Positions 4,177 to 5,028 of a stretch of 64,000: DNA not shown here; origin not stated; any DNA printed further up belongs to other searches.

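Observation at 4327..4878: Intact-looking H-NOX heme gas sensor in an actinobacterial-type chromosome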

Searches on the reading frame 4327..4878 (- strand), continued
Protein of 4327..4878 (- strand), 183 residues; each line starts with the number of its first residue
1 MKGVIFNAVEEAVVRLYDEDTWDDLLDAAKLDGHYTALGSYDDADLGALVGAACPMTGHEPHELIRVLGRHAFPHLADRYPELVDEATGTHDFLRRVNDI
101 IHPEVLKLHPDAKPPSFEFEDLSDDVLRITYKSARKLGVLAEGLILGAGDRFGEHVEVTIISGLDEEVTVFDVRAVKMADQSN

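Call 31: find_encoding_contigs(protein=P0010, flank=10000, max_places=1)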
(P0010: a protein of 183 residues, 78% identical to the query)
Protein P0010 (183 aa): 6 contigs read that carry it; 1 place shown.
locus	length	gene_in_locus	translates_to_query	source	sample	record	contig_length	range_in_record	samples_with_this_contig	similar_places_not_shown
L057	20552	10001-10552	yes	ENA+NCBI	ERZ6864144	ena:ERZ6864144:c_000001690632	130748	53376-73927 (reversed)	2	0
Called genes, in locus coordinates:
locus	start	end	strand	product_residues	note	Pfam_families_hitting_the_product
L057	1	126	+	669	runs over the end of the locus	PF00326:Peptidase_S9, PF20434:BD-FAE (faint)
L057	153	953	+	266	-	PF06325:PrmA, PF05175:MTS, PF13489:Methyltransf_23, PF13649:Methyltransf_25, PF13847:Methyltransf_31, PF08241:Methyltransf_11, PF08242:Methyltransf_12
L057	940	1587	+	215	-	-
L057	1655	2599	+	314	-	PF00478:IMPDH, PF03060:NMO, PF01070:FMN_dh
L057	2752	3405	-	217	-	-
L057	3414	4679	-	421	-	-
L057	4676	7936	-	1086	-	-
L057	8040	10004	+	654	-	PF00989:PAS, PF08447:PAS_3 (weak), PF08448:PAS_4 (weak), PF00512:HisKA, PF02518:HATPase_c, PF00072:Response_reg, PF01627:Hpt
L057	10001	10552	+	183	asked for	PF07700:HNOB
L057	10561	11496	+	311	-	PF00512:HisKA, PF13581:HATPase_c_2 (weak), PF02518:HATPase_c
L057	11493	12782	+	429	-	PF00534:Glycos_transf_1, PF13692:Glyco_trans_1_4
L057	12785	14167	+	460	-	PF01943:Polysacc_synt (weak), PF13440:Polysacc_synt_3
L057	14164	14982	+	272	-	PF00535:Glycos_transf_2, PF10111:Glyco_tranf_2_2 (weak), PF13641:Glyco_tranf_2_3 (weak)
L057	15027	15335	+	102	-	PF01740:STAS, PF13466:STAS_2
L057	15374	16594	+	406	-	PF07228:SpoIIE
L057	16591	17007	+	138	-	PF13581:HATPase_c_2, PF02518:HATPase_c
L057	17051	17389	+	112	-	PF01740:STAS, PF13466:STAS_2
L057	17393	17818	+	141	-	PF00072:Response_reg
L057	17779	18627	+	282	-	PF00581:Rhodanese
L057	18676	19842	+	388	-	PF13527:Acetyltransf_9, PF17668:Acetyltransf_17, PF13530:SCP2_2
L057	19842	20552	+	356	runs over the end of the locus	-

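Call 32: find_encoding_contigs(protein=P0054, flank=10000, max_places=1)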
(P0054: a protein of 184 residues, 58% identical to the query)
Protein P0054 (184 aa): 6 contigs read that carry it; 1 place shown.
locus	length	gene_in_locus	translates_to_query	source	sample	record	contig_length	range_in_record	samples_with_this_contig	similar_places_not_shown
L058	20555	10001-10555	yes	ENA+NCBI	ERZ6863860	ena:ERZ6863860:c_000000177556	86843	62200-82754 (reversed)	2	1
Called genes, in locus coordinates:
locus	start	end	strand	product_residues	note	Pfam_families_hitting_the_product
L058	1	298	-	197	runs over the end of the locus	-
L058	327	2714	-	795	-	PF01612:DNA_pol_A_exo1, PF00476:DNA_pol_A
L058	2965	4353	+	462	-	PF14741:GH114_assoc, PF03537:Glyco_hydro_114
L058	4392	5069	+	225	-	PF00072:Response_reg, PF00486:Trans_reg_C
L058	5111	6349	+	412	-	PF00512:HisKA, PF13581:HATPase_c_2 (weak), PF02518:HATPase_c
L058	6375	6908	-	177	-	-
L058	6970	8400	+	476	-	PF00171:Aldedh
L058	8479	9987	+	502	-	PF00512:HisKA, PF02518:HATPase_c, PF00072:Response_reg, PF01627:Hpt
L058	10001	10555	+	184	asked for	PF07700:HNOB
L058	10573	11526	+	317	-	PF00512:HisKA, PF02518:HATPase_c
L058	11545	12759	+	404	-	PF00534:Glycos_transf_1, PF13692:Glyco_trans_1_4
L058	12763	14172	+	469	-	-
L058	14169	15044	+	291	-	PF00535:Glycos_transf_2, PF13641:Glyco_tranf_2_3 (weak)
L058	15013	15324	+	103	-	PF01740:STAS, PF13466:STAS_2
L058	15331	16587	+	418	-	PF07228:SpoIIE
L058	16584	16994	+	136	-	PF13581:HATPase_c_2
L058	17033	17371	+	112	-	PF01740:STAS, PF13466:STAS_2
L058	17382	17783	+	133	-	PF00072:Response_reg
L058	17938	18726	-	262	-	PF00583:Acetyltransf_1, PF13508:Acetyltransf_7 (faint), PF08445:FR47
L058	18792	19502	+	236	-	PF05724:TPMT, PF13489:Methyltransf_23, PF03848:TehB, PF08241:Methyltransf_11, PF08242:Methyltransf_12, PF13649:Methyltransf_25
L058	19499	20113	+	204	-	PF01966:HD (weak)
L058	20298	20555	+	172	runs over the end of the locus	PF04542:Sigma70_r2, PF07638:Sigma70_ECF (weak), PF08281:Sigma70_r4_2, PF04545:Sigma70_r4, PF22233:PhyR_sigma-like (weak), PF13384:HTH_23 (weak)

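Call 33: find_encoding_contigs(protein=P0075, flank=10000, max_places=1)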
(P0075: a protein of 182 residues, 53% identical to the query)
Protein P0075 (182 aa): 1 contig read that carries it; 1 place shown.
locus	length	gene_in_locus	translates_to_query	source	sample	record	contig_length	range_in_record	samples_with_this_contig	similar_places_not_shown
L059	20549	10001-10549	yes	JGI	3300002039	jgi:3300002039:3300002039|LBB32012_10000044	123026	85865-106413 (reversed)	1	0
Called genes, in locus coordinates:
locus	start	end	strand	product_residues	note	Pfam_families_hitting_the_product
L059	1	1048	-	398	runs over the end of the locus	-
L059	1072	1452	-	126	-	-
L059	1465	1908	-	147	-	PF01243:PNPOx_N, PF16242:Pyrid_ox_like (weak)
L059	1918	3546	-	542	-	PF00391:PEP-utilizers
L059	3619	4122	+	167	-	PF13577:SnoaL_4, PF00866:Ring_hydroxyl_B (weak)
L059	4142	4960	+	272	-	PF21863:HTH_67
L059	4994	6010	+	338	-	PF16884:ADH_N_2, PF00107:ADH_zinc_N, PF13602:ADH_zinc_N_2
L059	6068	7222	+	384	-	PF00266:Aminotran_5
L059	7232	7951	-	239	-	PF00378:ECH_1, PF16113:ECH_2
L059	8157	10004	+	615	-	PF00989:PAS (faint), PF13426:PAS_9 (weak), PF08447:PAS_3 (weak), PF00512:HisKA, PF02518:HATPase_c, PF00072:Response_reg, PF01627:Hpt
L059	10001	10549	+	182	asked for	PF07700:HNOB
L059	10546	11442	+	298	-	PF00512:HisKA, PF02518:HATPase_c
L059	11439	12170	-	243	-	PF00072:Response_reg, PF00486:Trans_reg_C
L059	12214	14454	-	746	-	PF01757:Acyl_transf_3, PF00144:Beta-lactamase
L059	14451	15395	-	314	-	-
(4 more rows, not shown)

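Call 35: predict_structure(alignment_id=A2)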
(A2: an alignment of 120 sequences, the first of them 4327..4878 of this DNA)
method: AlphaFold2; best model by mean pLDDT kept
length: 183 residues; sequences in the alignment: 120
mean_pLDDT: 87.2   pTM: 0.84
mean pLDDT of the five models: 87.2, 86.9, 86.6, 84.0, 82.7
residues with pLDDT >= 90: 92; 70-90: 77; 50-70: 13; < 50: 1
segments of 3 or more residues with pLDDT < 50: none
pLDDT, mean of each block of 10 residues (from residue 1): 71 87 90 65 82 90 93 88 89 88 79 90 96 93 96 97 95 92 51
secondary structure, 60 per line:
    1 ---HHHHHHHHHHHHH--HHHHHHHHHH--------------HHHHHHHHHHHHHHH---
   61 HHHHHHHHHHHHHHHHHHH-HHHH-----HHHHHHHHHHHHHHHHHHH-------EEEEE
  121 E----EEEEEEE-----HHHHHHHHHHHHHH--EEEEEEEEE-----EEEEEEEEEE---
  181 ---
elements in order: H4-16 H19-28 H43-57 H61-79 H81-84 H90-108 E116-121 E126-132 H138-151 E154-162 E168-177

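Call 39: fold_search(model_id=the predicted structure, library=pdb)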
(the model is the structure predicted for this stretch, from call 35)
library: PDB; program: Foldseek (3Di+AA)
matches with E <= 10: 910; with E <= 0.001: 60
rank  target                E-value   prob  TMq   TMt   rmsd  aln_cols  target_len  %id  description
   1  4iae_A                2.0e-13  1.00  0.87  0.87   2.0       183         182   27  Crystal structure of BAY 60-2770 bound to nostoc H-NOX domain (released 2013-11-20)
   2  4u99_A                2.1e-13  1.00  0.88  0.86   2.3       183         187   24  Crystal structure of an H-NOX protein from S. oneidensis in the Fe(II) ligation state, Q154A/Q155A/K156A mutant (released 2014-10-01)
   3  6bde                  3.3e-13  1.00  0.82  0.81   2.8       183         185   25  Crystal structure of Fe(II) unliganded H-NOX protein mutant A71G from K. algicida (released 2018-05-30)
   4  4u9b                  5.2e-13  1.00  0.86  0.87   2.3       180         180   26  Crystal structure of an H-NOX protein from S. oneidensis in the Fe(II)NO ligation state (released 2014-10-01)
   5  3tf8_A                5.5e-13  1.00  0.87  0.87   2.1       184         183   27  Crystal structure of an H-NOX protein from Nostoc sp. PCC 7120 (released 2011-11-09)
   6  6bdd                  7.2e-13  1.00  0.82  0.81   2.7       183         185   25  Crystal structure of Fe(II) unliganded H-NOX protein from K. algicida (released 2018-05-30)
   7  6mx5                  8.1e-13  1.00  0.86  0.84   2.8       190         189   26  Crystal structure of H-NOX protein from Nostoc sp. (released 2018-11-07)
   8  2o09_A                8.6e-13  1.00  0.86  0.86   2.1       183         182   27  Crystal structure of the H-NOX domain from Nostoc sp. PCC 7120 (released 2007-01-30)
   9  4u99_B                9.6e-13  1.00  0.87  0.86   2.5       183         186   25  Crystal structure of an H-NOX protein from S. oneidensis in the Fe(II) ligation state, Q154A/Q155A/K156A mutant (released 2014-10-01)
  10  3tf8_B                1.0e-12  1.00  0.87  0.87   2.1       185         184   27  Crystal structure of an H-NOX protein from Nostoc sp. PCC 7120 (released 2011-11-09)
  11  3tfd_A                1.6e-12  1.00  0.88  0.88   2.0       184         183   27  Crystal structure of an H-NOX protein from Nostoc sp. PCC 7120, L66W mutant (released 2011-11-09)
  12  3tfd_B                1.8e-12  1.00  0.87  0.87   2.1       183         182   26  Crystal structure of an H-NOX protein from Nostoc sp. PCC 7120, L66W mutant (released 2011-11-09)
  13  3tfg_A                1.9e-12  1.00  0.86  0.86   2.2       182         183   27  Crystal structure of an H-NOX protein from Nostoc sp. PCC 7120, L66W/L67W double mutant (released 2011-11-09)
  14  3tff_A                2.2e-12  1.00  0.87  0.87   2.0       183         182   27  Crystal structure of an H-NOX protein from Nostoc sp. PCC 7120, L67W mutant (released 2011-11-09)
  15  3tfg_B                3.3e-12  1.00  0.87  0.87   2.1       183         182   26  Crystal structure of an H-NOX protein from Nostoc sp. PCC 7120, L66W/L67W double mutant (released 2011-11-09)
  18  2kii_MODEL_1_A        7.1e-12  1.00  0.84  0.85   2.8       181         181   24  NMR structure of the SO2144 H-NOX domain from Shewanella oneidensis in the Fe(II)CO ligation state (released 2009-11-17)
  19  6ocv_MODEL_1_A        7.1e-12  1.00  0.79  0.76   4.4       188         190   30  Solution structure of the H-NOX protein from Shewanella woodyi in the Fe(II)CO ligation state (released 2020-05-06)
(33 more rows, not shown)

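Call 43: find_encoding_contigs(protein=P0056, flank=10000, max_places=1)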
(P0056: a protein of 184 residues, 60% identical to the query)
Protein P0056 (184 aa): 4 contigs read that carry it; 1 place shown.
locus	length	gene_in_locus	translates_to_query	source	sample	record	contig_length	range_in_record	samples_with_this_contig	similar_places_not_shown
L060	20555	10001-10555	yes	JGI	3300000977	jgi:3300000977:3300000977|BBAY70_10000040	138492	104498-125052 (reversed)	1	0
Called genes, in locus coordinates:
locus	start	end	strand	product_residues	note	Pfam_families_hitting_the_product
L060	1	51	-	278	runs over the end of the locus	PF01636:APH, PF19974:TCAD9 (weak)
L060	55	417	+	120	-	PF00903:Glyoxalase, PF18029:Glyoxalase_6 (weak)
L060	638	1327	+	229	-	PF10067:DUF2306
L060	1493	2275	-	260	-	PF03328:HpcH_HpaI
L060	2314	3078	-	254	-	PF08241:Methyltransf_11, PF13649:Methyltransf_25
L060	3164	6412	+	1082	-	-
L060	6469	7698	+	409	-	PF02369:Big_1 (faint), PF09134:Invasin_D3, PF18565:Glyco_hydro2_C5 (faint)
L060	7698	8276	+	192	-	-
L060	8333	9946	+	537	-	PF00512:HisKA, PF02518:HATPase_c, PF00072:Response_reg, PF01627:Hpt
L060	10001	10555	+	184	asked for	PF07700:HNOB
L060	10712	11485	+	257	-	PF00512:HisKA, PF02518:HATPase_c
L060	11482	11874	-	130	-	-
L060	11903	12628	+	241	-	PF13692:Glyco_trans_1_4, PF00534:Glycos_transf_1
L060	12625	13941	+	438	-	PF01943:Polysacc_synt, PF13440:Polysacc_synt_3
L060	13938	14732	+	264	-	PF13641:Glyco_tranf_2_3 (weak), PF00535:Glycos_transf_2, PF10111:Glyco_tranf_2_2 (weak)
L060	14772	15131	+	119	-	PF01740:STAS, PF13466:STAS_2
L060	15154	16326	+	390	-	PF07228:SpoIIE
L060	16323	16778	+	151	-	PF13581:HATPase_c_2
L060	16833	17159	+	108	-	PF01740:STAS, PF13466:STAS_2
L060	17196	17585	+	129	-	PF00072:Response_reg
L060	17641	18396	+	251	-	PF00106:adh_short, PF23441:SDR (weak), PF13561:adh_short_C2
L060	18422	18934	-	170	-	PF12802:MarR_2, PF01047:MarR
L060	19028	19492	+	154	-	PF13442:Cytochrome_CBB3, PF00034:Cytochrom_C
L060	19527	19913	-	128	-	PF07883:Cupin_2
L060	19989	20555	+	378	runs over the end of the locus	PF00067:p450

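Call 44: find_encoding_contigs(protein=P0078, flank=10000, max_places=1)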
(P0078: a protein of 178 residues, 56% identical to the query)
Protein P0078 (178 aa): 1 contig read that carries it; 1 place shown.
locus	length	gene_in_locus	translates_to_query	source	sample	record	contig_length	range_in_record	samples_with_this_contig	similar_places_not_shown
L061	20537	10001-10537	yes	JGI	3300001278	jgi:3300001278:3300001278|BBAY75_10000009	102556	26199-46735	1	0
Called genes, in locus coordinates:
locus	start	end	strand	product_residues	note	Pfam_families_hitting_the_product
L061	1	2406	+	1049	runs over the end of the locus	-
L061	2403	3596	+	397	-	-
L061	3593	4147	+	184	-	-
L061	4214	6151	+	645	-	PF00535:Glycos_transf_2, PF10111:Glyco_tranf_2_2 (weak), PF13641:Glyco_tranf_2_3 (weak), PF13439:Glyco_transf_4 (weak), PF13579:Glyco_trans_4_4 (weak), PF00534:Glycos_transf_1, PF13692:Glyco_trans_1_4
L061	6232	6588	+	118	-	-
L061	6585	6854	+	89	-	PF01740:STAS (weak), PF13466:STAS_2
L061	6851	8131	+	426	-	-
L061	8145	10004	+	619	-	PF00989:PAS (weak), PF13426:PAS_9, PF00512:HisKA, PF02518:HATPase_c, PF00072:Response_reg, PF01627:Hpt (weak)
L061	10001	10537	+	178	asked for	PF07700:HNOB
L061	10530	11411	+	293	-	PF00512:HisKA, PF13581:HATPase_c_2 (weak), PF02518:HATPase_c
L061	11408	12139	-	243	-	PF00072:Response_reg, PF00486:Trans_reg_C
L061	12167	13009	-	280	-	PF00144:Beta-lactamase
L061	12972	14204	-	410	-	PF01757:Acyl_transf_3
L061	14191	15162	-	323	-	-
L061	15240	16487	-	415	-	PF02771:Acyl-CoA_dh_N, PF02770:Acyl-CoA_dh_M, PF00441:Acyl-CoA_dh_1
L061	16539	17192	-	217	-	PF10099:RskA_C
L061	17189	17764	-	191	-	PF04542:Sigma70_r2, PF08281:Sigma70_r4_2, PF04545:Sigma70_r4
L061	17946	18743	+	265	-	PF14344:DUF4397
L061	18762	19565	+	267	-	PF04203:Sortase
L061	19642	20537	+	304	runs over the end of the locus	PF01545:Cation_efflux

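Call 45: find_encoding_contigs(protein=P0113, flank=10000, max_places=1)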
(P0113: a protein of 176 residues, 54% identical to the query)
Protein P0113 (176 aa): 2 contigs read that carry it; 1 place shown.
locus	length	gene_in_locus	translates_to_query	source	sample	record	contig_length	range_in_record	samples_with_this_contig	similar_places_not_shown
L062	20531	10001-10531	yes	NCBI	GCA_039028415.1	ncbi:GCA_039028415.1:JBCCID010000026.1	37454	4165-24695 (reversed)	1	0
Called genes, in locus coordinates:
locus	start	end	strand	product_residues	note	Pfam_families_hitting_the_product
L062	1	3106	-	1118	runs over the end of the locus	PF13522:GATase_6 (weak), PF01380:SIS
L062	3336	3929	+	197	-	PF00702:Hydrolase, PF13419:HAD_2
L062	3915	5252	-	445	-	PF02878:PGM_PMM_I, PF02879:PGM_PMM_II, PF02880:PGM_PMM_III, PF00408:PGM_PMM_IV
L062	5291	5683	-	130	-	PF00380:Ribosomal_S9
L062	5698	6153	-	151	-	PF00572:Ribosomal_L13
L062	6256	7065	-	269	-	PF01416:PseudoU_synth_1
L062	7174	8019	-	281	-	PF00535:Glycos_transf_2, PF13641:Glyco_tranf_2_3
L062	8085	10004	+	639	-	PF08448:PAS_4 (weak), PF00512:HisKA, PF02518:HATPase_c, PF00072:Response_reg, PF01627:Hpt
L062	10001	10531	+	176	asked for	PF07700:HNOB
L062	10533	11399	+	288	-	PF00512:HisKA, PF02518:HATPase_c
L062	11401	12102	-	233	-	PF00072:Response_reg, PF00486:Trans_reg_C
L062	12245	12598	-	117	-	PF01196:Ribosomal_L17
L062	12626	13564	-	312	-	PF01193:RNA_pol_L, PF01000:RNA_pol_A_bac, PF03118:RNA_pol_A_CTD, PF26169:HHH_XRCC3_RpoA (weak)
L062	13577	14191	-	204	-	PF00163:Ribosomal_S4, PF01479:S4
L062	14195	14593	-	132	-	PF00411:Ribosomal_S11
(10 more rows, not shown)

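Call 57: search_protein_families(library=pfam, proteins=[L024:6339-8534:+, L033:6486-8534:+, L019:6510-8456:+, L031:6512-8521:+, L020:5217-7205:+, L038:3125-6004:+, L038:7198-8319:-, L031:8572-11079:+, L024:5145-5867:+], max_evalue=0.0001)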
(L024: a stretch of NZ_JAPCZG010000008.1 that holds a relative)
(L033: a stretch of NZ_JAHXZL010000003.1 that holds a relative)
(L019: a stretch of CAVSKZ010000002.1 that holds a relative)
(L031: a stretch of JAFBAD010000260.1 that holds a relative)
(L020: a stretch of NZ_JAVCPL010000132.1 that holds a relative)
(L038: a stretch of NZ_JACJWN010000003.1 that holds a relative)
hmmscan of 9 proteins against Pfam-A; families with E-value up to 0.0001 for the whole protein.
L024:6339-8534:+ (731 aa): 4 families
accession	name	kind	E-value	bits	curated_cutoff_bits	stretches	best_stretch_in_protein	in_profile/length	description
PF00563.25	EAL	-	4.9e-70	236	31.3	1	478-714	2-235/236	EAL domain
PF00990.26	GGDEF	-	4.2e-34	118.1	23.8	1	292-457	1-160/161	Diguanylate cyclase, GGDEF domain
PF13185.12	GAF_2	-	7e-12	46.2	28.6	1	133-280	2-136/136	GAF domain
PF01590.32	GAF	-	2.3e-05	25.4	22.4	1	135-277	2-131/133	GAF domain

L033:6486-8534:+ (682 aa): 4 families
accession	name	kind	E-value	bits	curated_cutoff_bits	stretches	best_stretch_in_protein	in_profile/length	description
PF00563.25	EAL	-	4.7e-73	245.9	31.3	1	432-668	3-235/236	EAL domain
PF00990.26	GGDEF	-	1.9e-36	125.7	23.8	1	241-410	1-160/161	Diguanylate cyclase, GGDEF domain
PF13185.12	GAF_2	-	9.4e-13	49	28.6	1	82-229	2-136/136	GAF domain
PF01590.32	GAF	-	3.1e-07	31.4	22.4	1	84-227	2-132/133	GAF domain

L019:6510-8456:+ (648 aa): 7 families
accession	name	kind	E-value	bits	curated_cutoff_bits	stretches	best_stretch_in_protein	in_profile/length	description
PF00563.25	EAL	-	1.7e-66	224.4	31.3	1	407-634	2-226/236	EAL domain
PF00990.26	GGDEF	-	1.4e-48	165.1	23.8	1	230-386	1-160/161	Diguanylate cyclase, GGDEF domain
PF13185.12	GAF_2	-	4.8e-11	43.5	28.6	1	71-218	2-136/136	GAF domain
PF22922.2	GAF_NLP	-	1.1e-08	35.2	24.1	1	118-211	68-165/175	NLP protein GAF domain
PF01590.32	GAF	-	6.9e-08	33.5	22.4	1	73-215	2-131/133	GAF domain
PF14215.12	bHLH-MYC_N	-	5e-06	27.4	30.2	1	130-207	104-178/181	bHLH-MYC and R2R3-MYB transcription factors N-terminal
PF13492.12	GAF_3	-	2.3e-05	25.2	27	0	73-219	2-129/129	GAF domain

L031:6512-8521:+ (669 aa): 4 families
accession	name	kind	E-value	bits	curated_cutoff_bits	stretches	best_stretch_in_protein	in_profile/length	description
PF00563.25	EAL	-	1.5e-75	254.1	31.3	1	412-648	3-236/236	EAL domain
PF00990.26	GGDEF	-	1.9e-37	128.9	23.8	1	230-390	1-160/161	Diguanylate cyclase, GGDEF domain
PF13185.12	GAF_2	-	2.3e-11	44.5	28.6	1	76-215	4-133/136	GAF domain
PF01590.32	GAF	-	9.2e-07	29.9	22.4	1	79-214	5-130/133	GAF domain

L020:5217-7205:+ (662 aa): 3 families
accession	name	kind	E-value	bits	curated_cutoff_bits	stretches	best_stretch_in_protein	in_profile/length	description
PF00563.25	EAL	-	5.4e-75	252.2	31.3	1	406-642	3-236/236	EAL domain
PF00990.26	GGDEF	-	9.8e-48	162.4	23.8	1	227-384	1-160/161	Diguanylate cyclase, GGDEF domain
PF13185.12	GAF_2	-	5e-09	36.9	28.6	1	64-215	3-136/136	GAF domain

L038:3125-6004:+ (959 aa): 6 families
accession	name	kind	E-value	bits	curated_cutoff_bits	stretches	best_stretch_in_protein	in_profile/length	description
PF02518.31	HATPase_c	-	1.1e-26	93.9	26.4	1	557-671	1-110/111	Histidine kinase-, DNA gyrase B-, and HSP90-like ATPase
PF00072.30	Response_reg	-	1.8e-23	83.3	30.2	1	696-807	1-108/111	Response regulator receiver domain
PF00512.31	HisKA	-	2.1e-14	53.8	26.9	1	449-510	8-66/66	His Kinase A (phospho-acceptor) domain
PF08447.18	PAS_3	-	5.2e-09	36.7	25.6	1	332-413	2-86/89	PAS fold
PF00989.32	PAS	-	1.8e-07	31.6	22.6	1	322-419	13-113/113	PAS fold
PF01627.28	Hpt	-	2.4e-07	31.3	24.6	1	869-927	5-60/84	Hpt domain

L038:7198-8319:- (373 aa): 3 families
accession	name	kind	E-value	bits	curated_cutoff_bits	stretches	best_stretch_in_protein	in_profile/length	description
PF00561.26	Abhydrolase_1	-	5.2e-22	79.1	25.8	1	116-355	2-243/245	alpha/beta hydrolase fold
PF12697.13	Abhydrolase_6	-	1.3e-17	65.7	26.3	1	117-359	1-212/217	Alpha/beta hydrolase family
PF12146.15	Hydrolase_4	-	8.5e-08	32.2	27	1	116-328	6-208/239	Serine aminopeptidase, S33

L031:8572-11079:+ (835 aa): 5 families
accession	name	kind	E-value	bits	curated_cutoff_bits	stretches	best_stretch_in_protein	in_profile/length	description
PF17963.7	Big_9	-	1.1e-71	238.2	23.6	4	626-713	1-89/89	Bacterial Ig domain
PF17892.7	Cadherin_5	-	9.3e-54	179.8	26.5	4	625-714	1-97/98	Cadherin-like domain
PF17803.7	Cadherin_4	-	2.2e-42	143.8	25.1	4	709-767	2-62/71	Bacterial cadherin-like domain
PF13487.12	HD_5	-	1.1e-38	133.1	27.2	1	141-306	3-170/170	HD domain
PF01966.28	HD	-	4.1e-18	66.2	22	1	154-275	3-116/116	HD domain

L024:5145-5867:+ (240 aa): 1 family
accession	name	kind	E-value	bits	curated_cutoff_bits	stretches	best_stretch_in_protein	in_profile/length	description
PF00440.29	TetR_N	-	1.3e-10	41.3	24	1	50-96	1-47/47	Bacterial regulatory proteins, tetR family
